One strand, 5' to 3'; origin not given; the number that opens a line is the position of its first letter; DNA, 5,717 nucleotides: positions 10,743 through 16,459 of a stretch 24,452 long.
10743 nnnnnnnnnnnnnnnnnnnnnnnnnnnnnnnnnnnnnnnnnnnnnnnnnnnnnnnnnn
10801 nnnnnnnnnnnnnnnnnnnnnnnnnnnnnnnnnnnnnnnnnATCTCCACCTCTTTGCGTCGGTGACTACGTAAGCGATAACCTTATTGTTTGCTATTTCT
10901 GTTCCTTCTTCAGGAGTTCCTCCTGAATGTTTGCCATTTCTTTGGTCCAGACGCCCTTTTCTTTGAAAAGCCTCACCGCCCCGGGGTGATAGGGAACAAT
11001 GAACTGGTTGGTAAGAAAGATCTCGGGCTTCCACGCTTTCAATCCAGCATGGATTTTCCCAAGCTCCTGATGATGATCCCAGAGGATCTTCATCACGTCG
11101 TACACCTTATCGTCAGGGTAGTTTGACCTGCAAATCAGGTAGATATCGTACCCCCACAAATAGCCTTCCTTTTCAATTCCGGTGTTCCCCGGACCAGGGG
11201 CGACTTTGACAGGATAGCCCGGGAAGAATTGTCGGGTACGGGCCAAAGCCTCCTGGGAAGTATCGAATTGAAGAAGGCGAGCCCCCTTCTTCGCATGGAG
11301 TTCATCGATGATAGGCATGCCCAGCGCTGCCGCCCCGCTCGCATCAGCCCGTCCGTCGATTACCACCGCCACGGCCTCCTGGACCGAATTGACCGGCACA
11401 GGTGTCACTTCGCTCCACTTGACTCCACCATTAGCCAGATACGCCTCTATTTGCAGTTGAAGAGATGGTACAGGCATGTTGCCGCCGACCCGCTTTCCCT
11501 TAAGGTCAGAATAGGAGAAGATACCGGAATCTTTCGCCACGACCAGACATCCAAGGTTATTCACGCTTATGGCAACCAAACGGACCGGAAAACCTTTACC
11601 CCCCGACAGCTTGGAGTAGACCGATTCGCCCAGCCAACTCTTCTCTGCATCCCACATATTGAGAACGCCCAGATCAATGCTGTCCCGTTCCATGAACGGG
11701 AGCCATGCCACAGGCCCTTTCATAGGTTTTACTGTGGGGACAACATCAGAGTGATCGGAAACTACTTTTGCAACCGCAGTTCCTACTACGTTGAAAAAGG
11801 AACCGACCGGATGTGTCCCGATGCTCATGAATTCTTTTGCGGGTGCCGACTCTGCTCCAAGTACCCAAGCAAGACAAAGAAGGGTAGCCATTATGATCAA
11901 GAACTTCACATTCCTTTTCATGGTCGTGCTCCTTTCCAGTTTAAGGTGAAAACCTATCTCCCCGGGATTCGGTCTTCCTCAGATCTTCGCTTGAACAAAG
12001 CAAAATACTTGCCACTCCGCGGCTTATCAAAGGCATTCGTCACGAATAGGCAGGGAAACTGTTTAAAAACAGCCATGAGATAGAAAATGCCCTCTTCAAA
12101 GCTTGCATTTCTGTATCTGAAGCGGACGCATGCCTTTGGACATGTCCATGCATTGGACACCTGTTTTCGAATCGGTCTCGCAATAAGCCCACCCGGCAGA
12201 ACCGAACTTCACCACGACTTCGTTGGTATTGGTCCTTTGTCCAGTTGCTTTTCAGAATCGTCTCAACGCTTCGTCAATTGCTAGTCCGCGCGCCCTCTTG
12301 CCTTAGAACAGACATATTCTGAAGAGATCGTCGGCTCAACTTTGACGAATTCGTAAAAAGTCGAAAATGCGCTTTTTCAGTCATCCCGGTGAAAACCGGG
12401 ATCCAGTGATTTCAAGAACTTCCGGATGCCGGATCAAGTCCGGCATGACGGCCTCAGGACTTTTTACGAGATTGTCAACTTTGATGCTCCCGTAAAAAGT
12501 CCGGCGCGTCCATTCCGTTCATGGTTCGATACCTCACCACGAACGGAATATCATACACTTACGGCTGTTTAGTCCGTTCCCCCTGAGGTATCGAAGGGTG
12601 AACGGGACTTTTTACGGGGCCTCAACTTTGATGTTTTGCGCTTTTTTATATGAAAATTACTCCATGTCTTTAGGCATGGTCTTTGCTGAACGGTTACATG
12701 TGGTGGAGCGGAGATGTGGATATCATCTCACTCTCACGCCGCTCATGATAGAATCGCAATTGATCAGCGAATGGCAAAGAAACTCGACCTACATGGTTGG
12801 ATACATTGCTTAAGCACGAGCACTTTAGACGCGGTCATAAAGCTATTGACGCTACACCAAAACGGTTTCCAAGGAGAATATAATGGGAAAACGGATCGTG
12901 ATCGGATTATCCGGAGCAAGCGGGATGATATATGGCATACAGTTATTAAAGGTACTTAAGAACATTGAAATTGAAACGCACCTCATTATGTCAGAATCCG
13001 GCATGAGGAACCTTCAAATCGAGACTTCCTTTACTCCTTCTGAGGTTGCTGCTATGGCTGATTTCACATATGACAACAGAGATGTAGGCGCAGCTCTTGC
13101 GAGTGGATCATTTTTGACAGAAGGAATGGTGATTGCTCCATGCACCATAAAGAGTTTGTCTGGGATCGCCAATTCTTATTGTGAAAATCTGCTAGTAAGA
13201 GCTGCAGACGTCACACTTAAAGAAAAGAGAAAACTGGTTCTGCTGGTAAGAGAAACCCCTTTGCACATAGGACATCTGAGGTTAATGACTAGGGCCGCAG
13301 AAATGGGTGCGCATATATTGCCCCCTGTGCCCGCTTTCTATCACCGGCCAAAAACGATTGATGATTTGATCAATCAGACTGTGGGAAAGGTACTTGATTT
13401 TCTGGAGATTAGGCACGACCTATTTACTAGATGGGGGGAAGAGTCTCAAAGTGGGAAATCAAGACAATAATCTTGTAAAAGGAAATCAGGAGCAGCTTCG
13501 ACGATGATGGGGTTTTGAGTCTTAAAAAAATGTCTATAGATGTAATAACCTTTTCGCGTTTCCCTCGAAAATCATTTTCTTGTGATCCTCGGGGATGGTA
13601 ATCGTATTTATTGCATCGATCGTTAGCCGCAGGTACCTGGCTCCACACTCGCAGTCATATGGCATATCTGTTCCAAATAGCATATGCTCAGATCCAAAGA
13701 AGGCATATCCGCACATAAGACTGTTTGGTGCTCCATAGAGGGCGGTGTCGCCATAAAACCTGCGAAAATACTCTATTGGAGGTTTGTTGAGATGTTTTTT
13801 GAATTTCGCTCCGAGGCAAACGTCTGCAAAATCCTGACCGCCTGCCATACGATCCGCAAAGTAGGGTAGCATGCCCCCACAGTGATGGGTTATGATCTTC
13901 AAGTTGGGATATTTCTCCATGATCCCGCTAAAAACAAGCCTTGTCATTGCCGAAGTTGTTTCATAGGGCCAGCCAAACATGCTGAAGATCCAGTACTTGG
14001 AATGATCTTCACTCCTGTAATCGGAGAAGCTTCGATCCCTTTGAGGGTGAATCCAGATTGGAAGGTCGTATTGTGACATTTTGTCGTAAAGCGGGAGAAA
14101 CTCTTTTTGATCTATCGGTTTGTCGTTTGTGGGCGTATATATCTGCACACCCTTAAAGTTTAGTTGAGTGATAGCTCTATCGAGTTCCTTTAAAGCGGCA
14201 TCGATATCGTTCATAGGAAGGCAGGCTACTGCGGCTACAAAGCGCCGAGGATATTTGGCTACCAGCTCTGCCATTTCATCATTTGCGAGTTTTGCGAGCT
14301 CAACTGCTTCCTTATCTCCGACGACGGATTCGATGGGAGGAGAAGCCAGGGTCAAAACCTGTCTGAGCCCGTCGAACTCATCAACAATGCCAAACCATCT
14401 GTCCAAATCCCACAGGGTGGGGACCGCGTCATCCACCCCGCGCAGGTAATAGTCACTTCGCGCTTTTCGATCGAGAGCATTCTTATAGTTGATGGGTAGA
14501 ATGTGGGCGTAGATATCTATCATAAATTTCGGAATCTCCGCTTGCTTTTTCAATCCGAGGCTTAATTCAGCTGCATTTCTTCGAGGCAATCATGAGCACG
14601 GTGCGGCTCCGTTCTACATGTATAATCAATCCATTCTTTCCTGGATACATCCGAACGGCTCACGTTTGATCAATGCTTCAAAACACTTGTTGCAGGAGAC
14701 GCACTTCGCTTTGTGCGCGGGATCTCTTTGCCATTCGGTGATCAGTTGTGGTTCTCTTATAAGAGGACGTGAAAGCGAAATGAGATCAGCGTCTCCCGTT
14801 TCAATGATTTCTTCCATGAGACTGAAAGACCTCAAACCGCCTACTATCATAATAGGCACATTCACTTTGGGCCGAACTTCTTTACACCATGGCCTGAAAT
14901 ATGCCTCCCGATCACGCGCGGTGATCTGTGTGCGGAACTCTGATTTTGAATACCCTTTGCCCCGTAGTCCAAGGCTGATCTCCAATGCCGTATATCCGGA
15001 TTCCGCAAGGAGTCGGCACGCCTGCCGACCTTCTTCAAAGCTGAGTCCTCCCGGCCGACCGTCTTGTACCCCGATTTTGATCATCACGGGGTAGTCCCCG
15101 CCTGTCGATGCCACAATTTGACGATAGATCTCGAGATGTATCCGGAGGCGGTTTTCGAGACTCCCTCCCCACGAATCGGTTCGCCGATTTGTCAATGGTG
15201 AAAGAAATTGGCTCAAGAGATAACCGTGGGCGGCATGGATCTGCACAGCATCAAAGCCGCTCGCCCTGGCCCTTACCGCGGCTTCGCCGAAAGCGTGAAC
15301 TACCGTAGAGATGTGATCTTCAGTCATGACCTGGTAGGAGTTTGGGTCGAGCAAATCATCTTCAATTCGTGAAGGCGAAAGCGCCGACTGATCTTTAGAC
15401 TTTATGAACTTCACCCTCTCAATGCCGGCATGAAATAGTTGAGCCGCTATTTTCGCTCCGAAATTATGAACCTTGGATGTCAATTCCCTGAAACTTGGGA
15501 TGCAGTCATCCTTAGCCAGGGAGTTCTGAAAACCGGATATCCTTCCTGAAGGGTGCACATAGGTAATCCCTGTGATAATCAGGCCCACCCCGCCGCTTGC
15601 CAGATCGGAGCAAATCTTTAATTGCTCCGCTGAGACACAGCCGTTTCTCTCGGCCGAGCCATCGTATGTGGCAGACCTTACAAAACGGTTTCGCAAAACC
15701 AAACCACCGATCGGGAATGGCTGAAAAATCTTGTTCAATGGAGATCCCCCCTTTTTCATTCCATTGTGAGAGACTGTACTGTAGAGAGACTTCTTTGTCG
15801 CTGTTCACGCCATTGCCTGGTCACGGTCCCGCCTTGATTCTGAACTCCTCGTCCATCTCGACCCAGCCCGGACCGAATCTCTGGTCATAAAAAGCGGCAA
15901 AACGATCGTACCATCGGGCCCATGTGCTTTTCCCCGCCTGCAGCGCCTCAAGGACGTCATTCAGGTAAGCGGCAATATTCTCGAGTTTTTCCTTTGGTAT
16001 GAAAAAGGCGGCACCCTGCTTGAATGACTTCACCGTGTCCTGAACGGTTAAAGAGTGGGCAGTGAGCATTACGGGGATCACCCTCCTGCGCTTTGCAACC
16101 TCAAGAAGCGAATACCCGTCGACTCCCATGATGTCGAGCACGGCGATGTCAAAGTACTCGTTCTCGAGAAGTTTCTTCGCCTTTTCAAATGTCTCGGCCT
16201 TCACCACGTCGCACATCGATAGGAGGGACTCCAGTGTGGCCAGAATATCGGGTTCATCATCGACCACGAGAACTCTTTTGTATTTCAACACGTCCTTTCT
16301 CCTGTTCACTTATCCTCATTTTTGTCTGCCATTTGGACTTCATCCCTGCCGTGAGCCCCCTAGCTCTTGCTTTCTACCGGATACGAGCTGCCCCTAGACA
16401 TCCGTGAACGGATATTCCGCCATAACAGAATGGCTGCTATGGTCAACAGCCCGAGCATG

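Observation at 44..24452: Two parallel 'aryl-acid CoA ligase + UbiD-type decarboxylase + TRAP uptake + sigma-54 activator' modules sharing one ubiX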

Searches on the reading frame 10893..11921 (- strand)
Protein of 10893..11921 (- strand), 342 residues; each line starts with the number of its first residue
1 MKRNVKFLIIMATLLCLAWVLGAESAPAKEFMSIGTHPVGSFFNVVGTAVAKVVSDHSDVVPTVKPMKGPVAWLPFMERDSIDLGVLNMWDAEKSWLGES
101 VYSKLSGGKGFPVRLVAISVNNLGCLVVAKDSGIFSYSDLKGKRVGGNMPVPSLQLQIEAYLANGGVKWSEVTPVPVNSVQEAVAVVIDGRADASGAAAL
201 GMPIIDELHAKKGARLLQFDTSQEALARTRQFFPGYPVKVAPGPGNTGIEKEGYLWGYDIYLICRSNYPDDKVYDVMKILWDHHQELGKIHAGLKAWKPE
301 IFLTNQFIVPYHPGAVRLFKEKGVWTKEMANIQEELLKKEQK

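Call 3: search_protein_families(library=pfam, proteins=[window:10893-11921:-])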
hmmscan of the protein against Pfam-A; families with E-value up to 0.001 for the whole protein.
window:10893-11921:- (342 aa): 3 families
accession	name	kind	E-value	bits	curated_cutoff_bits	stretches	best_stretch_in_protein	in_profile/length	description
PF16868.10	NMT1_3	-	4.9e-31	108.8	27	1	34-323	1-289/289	NMT1-like family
PF09084.16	NMT1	-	2.4e-11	44.4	20.5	1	106-201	56-150/216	NMT1/THI5 like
PF12974.12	Phosphonate-bd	-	0.00044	20.2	27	1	124-210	87-175/242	ABC transporter, phosphonate, periplasmic substrate-binding protein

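Call 5: search_protein_families(library=ncbifam, proteins=[window:10893-11921:-])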
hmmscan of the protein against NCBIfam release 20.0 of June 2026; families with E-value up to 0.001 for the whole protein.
window:10893-11921:- (342 aa): 2 families
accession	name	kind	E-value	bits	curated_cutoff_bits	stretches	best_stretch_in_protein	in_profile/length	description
TIGR02122.1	TRAP_TAXI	subfamily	7.3e-41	140.1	84.35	1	1-323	1-320/320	TAXI family TRAP transporter solute-binding subunit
TIGR01728.1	SsuA_fam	subfamily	2.2e-07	30.4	163.5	1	108-217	67-173/290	aliphatic sulfonate ABC transporter substrate-binding protein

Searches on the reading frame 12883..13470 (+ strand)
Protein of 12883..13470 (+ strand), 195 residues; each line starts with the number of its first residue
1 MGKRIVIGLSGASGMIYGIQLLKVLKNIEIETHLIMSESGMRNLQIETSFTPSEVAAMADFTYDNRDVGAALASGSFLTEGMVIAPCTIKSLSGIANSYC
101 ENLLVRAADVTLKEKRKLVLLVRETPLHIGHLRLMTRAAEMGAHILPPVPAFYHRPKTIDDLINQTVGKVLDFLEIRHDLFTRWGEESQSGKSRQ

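Call 4: search_protein_families(library=pfam, proteins=[window:12883-13470:+])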
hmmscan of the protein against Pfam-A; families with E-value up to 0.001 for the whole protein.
window:12883-13470:+ (195 aa): 1 family
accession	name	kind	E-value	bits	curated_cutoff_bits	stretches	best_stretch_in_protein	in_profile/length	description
PF02441.25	Flavoprotein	-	2.1e-42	144.9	22.7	1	3-173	1-161/162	Flavoprotein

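Call 6: search_protein_families(library=ncbifam, proteins=[window:12883-13470:+])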
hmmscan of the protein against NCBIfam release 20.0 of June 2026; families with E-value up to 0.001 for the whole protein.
window:12883-13470:+ (195 aa): 7 families
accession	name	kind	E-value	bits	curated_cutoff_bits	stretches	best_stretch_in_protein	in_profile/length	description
NF004685.0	PRK06029.1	subfamily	6.6e-80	267.6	188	1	3-185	2-185/187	UbiX family flavin prenyltransferase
TIGR00421.1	ubiX_pad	subfamily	2.6e-71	239.1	108.9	1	4-184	1-181/181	UbiX family flavin prenyltransferase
NF041206.1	VdcB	exception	9.4e-70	234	290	1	4-184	1-182/184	non-oxidative hydroxyarylic acid decarboxylases subunit B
NF041218.1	BagM_FevK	exception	9.2e-58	195.1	420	1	4-186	2-185/215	bagremycin/ferroverdin biosynthesis UbiX family decarboxylase BagM/FevK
TIGR02852.1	spore_dpaB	equivalog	0.00026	20.4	229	1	81-122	82-123/187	dipicolinate synthase subunit B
TIGR00521.1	coaBC_dfp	equivalog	0.00035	19.7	219.7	1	2-105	3-106/392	bifunctional phosphopantothenoylcysteine decarboxylase/phosphopantothenate--cysteine ligase CoaBC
NF006161.0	PRK08305.1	equivalog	0.00058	19.5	156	1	80-122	86-128/196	dipicolinate synthase subunit B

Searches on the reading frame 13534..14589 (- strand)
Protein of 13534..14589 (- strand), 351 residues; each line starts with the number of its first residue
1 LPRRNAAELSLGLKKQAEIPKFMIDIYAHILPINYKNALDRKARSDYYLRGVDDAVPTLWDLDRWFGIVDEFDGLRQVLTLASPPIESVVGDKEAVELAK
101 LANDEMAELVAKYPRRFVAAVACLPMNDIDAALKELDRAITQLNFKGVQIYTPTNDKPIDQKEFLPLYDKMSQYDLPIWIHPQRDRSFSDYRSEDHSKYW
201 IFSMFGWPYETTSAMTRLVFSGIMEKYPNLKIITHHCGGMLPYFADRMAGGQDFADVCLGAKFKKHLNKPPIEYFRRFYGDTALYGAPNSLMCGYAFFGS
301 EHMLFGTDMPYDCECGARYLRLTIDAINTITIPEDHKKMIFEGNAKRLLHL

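Call 4: search_protein_families(library=pfam, proteins=[window:13534-14589:-])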
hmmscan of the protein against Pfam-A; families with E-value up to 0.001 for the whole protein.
window:13534-14589:- (351 aa): 1 family
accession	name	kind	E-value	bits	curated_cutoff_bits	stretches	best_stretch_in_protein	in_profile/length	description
PF04909.20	Amidohydro_2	-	9.7e-36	124.4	26.4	1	27-351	4-289/289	Amidohydrolase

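Call 6: search_protein_families(library=ncbifam, proteins=[window:13534-14589:-])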
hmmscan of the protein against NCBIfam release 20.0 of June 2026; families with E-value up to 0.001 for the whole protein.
window:13534-14589:- (351 aa): 0 families

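Call 59: search_solved_structures(query=window:13534-14589:-, max_evalue=0.001)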
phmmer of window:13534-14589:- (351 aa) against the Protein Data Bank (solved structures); distinct sequences matched with E-value up to 0.001: 43.
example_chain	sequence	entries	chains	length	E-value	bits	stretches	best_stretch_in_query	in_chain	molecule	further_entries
3ij6_A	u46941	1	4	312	1.2e-45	159.7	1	23-347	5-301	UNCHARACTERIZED METAL-DEPENDENT HYDROLASE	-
4ign_A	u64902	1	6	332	5.7e-31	111.3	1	91-312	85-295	2-amino-3-carboxymuconate-6-semialdehyde decarboxylase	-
4igm_A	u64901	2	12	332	5.8e-31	111.3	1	91-312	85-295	2-amino-3-carboxymuconate-6-semialdehyde decarboxylase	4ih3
4ofc_A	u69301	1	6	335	6e-31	111.2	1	91-312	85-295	2-amino-3-carboxymuconate-6-semialdehyde decarboxylase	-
2wm1_A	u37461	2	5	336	6e-31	111.2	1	91-312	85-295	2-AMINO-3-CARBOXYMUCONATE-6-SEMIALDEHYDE DECARBOXYLASE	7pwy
4icm_A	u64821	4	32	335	1.5e-30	109.9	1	77-349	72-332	5-carboxyvanillate decarboxylase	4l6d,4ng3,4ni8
3s4t_A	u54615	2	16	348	1.9e-28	103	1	63-349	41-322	Amidohydrolase 2 | Gamma-resorcylate decarboxylase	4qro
3nur_A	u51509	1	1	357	3.7e-27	98.8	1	73-311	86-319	Amidohydrolase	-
2dvt_A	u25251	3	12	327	8.6e-26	94.3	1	75-349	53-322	Thermophilic reversible gamma-resorcylate decarboxylase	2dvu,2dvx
4inf_A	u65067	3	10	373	6.9e-25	91.3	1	75-347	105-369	METAL-DEPENDENT HYDROLASE | 5-Carboxyvanillate Decarboxylase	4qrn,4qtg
4qs5_A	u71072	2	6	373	2.6e-24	89.4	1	75-347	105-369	Ligw2 Decarboxylase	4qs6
8yt2_A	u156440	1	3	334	1.4e-20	77.2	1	72-348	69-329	2-amino-3-carboxymuconate 6-semialdehyde decarboxylase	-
4ifk_B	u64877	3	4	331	1.6e-20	77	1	59-348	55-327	2-amino-3-carboxymuconate 6-semialdehyde decarboxylase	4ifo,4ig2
2hbv_A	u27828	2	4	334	1.9e-20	76.7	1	72-348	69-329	2-amino-3-carboxymuconate 6-semialdehyde decarboxylase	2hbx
6mgs_A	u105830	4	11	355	2.2e-20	76.5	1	72-348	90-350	2-amino-3-carboxymuconate 6-semialdehyde decarboxylase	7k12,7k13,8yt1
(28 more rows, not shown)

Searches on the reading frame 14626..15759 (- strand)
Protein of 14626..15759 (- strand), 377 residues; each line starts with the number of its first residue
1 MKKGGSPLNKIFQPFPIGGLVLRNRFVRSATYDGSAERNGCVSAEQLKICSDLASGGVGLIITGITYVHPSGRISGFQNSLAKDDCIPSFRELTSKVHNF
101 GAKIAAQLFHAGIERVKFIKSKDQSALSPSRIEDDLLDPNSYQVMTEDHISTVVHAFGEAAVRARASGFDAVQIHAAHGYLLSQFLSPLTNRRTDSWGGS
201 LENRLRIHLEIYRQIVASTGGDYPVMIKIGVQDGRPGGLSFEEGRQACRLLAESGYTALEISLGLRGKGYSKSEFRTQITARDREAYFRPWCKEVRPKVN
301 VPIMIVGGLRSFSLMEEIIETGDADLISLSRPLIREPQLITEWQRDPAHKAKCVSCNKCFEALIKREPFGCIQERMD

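Call 4: search_protein_families(library=pfam, proteins=[window:14626-15759:-])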
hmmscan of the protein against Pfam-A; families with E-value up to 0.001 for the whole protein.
window:14626-15759:- (377 aa): 2 families
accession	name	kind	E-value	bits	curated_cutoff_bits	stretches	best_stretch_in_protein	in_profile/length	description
PF00724.26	Oxidored_FMN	-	3.7e-60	204.4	27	1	10-342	1-334/342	NADH:flavin oxidoreductase / NADH oxidase family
PF00977.27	His_biosynth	-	0.00095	19.1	23.6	0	284-346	57-118/228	Histidine biosynthesis protein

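Call 6: search_protein_families(library=ncbifam, proteins=[window:14626-15759:-])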
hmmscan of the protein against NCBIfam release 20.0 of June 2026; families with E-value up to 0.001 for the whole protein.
window:14626-15759:- (377 aa): 9 families
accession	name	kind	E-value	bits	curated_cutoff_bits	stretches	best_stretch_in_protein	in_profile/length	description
TIGR03997.1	mycofact_OYE_2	equivalog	5.7e-62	210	793.15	1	10-373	1-359/645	mycofactocin system FadH/OYE family oxidoreductase 2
NF010047.0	PRK13523.1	equivalog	3.5e-56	190.7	431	1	9-340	3-317/339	NADPH dehydrogenase NamA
NF041087.1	bile_acid_BaiCD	equivalog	4.9e-56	190.1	825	1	9-366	2-353/642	bile acid Fe-S flavoenzyme BaiCD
NF045592.1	bili_reduct_N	equivalog_domain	9.6e-55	186.2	425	1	10-373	1-362/363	bilirubin reductase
NF045599.1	bili_reduct_long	exception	1.6e-52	178.7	750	1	11-372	1-362/641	bilirubin reductase, long form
NF006101.0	PRK08255.1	equivalog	2.2e-52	178.1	1078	1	7-339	395-726/768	bifunctional salicylyl-CoA 5-hydroxylase/oxidoreductase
NF007899.0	PRK10605.1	subfamily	8.8e-32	110.7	403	1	9-346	4-340/365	N-ethylmaleimide reductase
TIGR03996.1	mycofact_OYE_1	hypoth_equivalog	3.9e-26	91.7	627.9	1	52-372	42-351/633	mycofactocin system FadH/OYE family oxidoreductase 1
TIGR00735.1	hisF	equivalog_domain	7.1e-05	22.2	294.55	1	280-347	53-120/254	imidazole glycerol phosphate synthase subunit HisF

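Call 61: search_solved_structures(query=window:14626-15759:-, max_evalue=1e-30)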
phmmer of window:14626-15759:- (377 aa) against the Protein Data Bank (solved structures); distinct sequences matched with E-value up to 1e-30: 20.
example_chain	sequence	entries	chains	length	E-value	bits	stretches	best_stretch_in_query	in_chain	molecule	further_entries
8uaj_A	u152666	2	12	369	6.8e-44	153.4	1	5-338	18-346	NADPH dehydrogenase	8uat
3gr7_A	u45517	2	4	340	7.2e-44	153.3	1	10-338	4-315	NADPH dehydrogenase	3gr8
3hf3_A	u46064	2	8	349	3.2e-43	151.2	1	11-338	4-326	Chromate reductase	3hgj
5ogt_A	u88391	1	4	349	1.5e-42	148.9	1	11-338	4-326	Chromate reductase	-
5nux_A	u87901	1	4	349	2.1e-42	148.5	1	11-338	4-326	Chromate reductase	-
8x0j_A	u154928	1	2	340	3.1e-41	144.6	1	10-338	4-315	NADPH dehydrogenase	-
1z41_A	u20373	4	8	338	3.7e-41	144.4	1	9-338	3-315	Probable NADH-dependent flavin oxidoreductase yqjM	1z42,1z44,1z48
7o0t_A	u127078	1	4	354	5.5e-41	143.8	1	11-339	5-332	NADH:flavin oxidoreductase/NADH oxidase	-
9iuv_A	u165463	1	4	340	4.6e-40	140.8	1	11-338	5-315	NADPH dehydrogenase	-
7fev_A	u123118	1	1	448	3e-38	134.8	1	29-341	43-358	FMN binding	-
8pun_A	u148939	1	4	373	4.7e-38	134.2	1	8-338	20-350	NADPH dehydrogenase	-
3krz_A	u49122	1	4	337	2.2e-37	132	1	11-340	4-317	NADH:flavin oxidoreductase/NADH oxidase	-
3kru_A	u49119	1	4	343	2.3e-37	131.9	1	11-340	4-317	NADH:flavin oxidoreductase/NADH oxidase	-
1ps9_A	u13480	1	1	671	2e-35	125.6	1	11-368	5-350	2,4-dienoyl-CoA reductase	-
8j59_A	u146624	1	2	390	2.8e-33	118.5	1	9-346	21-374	NADPH dehydrogenase afvA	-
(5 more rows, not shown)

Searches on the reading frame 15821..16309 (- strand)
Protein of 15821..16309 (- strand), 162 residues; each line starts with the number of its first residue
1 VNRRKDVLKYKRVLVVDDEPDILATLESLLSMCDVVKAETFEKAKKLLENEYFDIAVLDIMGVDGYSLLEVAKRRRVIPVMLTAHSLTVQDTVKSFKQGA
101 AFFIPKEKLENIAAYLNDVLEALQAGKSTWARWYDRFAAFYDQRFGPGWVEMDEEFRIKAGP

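Call 4: search_protein_families(library=pfam, proteins=[window:15821-16309:-])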
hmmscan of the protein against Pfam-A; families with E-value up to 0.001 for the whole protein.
window:15821-16309:- (162 aa): 1 family
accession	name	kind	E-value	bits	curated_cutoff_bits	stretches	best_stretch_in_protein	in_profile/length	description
PF00072.30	Response_reg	-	2e-11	44.5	30.2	1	13-112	1-106/111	Response regulator receiver domain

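Call 6: search_protein_families(library=ncbifam, proteins=[window:15821-16309:-])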
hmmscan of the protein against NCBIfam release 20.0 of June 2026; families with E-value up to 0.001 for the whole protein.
window:15821-16309:- (162 aa): 37 families (the best 25 are shown)
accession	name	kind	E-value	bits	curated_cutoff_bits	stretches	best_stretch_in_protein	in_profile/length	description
NF012023.0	PRK15479.1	equivalog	9.7e-09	35.1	337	1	12-120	2-116/224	transcriptional regulator TctD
NF045944.1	ResRegRpaBCyano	equivalog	1.7e-08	34.2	330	1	14-107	1-98/229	response regulator transcription factor RpaB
NF033117.2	vanR_ACDEGLN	exception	5.8e-08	32.6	350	1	13-106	1-98/226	VanR-ABDEGLN family response regulator transcription factor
NF053854.1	RespRegPhoBBctds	equivalog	8.8e-08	31.8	270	1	13-122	1-117/225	two-component system response regulator PhoB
TIGR02154.1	PhoB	equivalog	9.8e-08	31.6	296.2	1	11-106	3-105/226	phosphate regulon transcriptional regulator PhoB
NF007005.1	PRK09468.1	equivalog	1.3e-07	31.3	331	1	10-107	3-105/237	osmolarity response regulator transcription factor OmpR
NF053512.1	nitric_RR_NosR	exception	2.7e-07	30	400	1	13-99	1-92/422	response regulator c-di-GMP phosphodiesterase, NosR family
NF007135.0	PRK09581.1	equivalog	2.7e-07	29.8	474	1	12-106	4-105/457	PleD family two-component system response regulator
NF011695.0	PRK15115.1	equivalog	4e-07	29.2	763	1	11-122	7-124/445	two-component system response regulator GlrR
NF008176.1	PRK10923.1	equivalog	6.3e-07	28.3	620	1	12-107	5-105/469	nitrogen regulation protein NR(I)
NF006900.1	PRK09390.1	equivalog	1.4e-06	28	255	1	12-110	6-109/203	response regulator FixJ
NF047793.1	ResRegPgtA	equivalog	2e-06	26.9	650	1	11-132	6-130/414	two-component system response regulator PgtA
TIGR01818.1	ntrC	equivalog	2e-06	26.9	558.6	1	13-107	1-100/463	nitrogen regulation protein NR(I)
NF000403.1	vanR-C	exception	5.4e-06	26.1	480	1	12-106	4-102/231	vancomycin resistance response regulator transcription factor VanR-C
NF001965.0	PRK00742.1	subfamily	7.1e-06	25.4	293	1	12-125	5-125/357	chemotaxis-specific protein-glutamate methyltransferase CheB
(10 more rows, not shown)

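Call 69: search_protein_families(library=pfam, proteins=[window:15821-16309:-], max_evalue=1)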
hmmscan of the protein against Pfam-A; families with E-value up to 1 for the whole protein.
window:15821-16309:- (162 aa): 5 families
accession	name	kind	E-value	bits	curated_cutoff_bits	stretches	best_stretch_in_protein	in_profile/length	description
PF00072.30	Response_reg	-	2e-11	44.5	30.2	1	13-112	1-106/111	Response regulator receiver domain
PF12916.12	DUF3834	-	0.052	13.2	22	1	33-121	96-184/202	Protein of unknown function (DUF3834)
PF00687.26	Ribosomal_L1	-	0.095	12.7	32.2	1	37-104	76-144/198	Ribosomal protein L1p/L10e family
PF10758.14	DUF2586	-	0.1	12.1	26.4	1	86-141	209-267/386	Protein of unknown function (DUF2586)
PF13439.12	Glyco_transf_4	-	0.12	12.8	28.5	1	42-96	62-109/170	Glycosyltransferase Family 4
